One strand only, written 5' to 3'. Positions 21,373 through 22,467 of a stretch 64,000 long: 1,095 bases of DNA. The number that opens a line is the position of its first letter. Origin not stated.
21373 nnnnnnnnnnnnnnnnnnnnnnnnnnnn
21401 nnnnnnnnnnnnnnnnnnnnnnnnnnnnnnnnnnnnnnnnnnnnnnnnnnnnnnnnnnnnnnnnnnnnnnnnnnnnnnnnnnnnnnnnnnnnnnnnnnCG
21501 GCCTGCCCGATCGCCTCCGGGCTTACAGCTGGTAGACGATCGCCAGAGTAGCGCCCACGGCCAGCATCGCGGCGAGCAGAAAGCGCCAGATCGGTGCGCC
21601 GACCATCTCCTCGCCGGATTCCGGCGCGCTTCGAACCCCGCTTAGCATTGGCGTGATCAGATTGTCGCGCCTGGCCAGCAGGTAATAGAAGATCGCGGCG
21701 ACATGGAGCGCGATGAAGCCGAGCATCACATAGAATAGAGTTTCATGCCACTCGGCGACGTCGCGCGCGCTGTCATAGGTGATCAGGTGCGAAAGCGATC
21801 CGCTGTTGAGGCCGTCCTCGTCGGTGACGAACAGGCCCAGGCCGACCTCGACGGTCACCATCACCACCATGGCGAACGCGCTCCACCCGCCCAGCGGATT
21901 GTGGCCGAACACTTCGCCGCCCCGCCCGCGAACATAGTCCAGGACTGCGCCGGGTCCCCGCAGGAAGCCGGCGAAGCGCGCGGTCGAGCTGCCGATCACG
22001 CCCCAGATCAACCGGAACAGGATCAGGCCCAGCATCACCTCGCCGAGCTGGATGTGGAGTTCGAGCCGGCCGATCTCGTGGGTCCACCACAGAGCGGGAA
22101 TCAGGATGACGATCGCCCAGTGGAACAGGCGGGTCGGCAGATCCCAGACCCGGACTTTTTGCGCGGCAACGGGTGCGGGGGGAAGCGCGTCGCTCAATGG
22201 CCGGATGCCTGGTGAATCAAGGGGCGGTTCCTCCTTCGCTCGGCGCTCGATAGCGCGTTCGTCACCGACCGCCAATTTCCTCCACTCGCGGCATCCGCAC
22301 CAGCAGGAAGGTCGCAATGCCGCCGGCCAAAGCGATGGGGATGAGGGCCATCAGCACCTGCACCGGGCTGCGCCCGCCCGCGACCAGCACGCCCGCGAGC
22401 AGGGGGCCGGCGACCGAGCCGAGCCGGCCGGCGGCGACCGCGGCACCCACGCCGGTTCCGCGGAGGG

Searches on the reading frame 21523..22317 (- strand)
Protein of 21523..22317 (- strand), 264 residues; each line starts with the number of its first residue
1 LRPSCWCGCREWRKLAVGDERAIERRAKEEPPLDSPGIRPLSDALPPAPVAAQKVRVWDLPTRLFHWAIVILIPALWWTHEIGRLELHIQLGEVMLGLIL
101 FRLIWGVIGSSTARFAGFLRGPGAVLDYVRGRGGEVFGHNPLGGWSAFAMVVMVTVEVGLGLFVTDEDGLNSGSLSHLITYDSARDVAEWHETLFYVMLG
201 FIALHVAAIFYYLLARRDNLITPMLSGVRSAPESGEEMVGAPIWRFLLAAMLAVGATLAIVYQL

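Call 58: search_protein_families(library=pfam, proteins=[window:21523-22317:-], max_evalue=0.001)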
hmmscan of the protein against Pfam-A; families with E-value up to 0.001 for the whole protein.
window:21523-22317:- (264 aa): 1 family
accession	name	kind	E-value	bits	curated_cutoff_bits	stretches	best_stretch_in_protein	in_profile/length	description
PF01292.26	Ni_hydr_CYTB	-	5.4e-21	75.6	30.1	1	57-227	1-179/179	Prokaryotic cytochrome b561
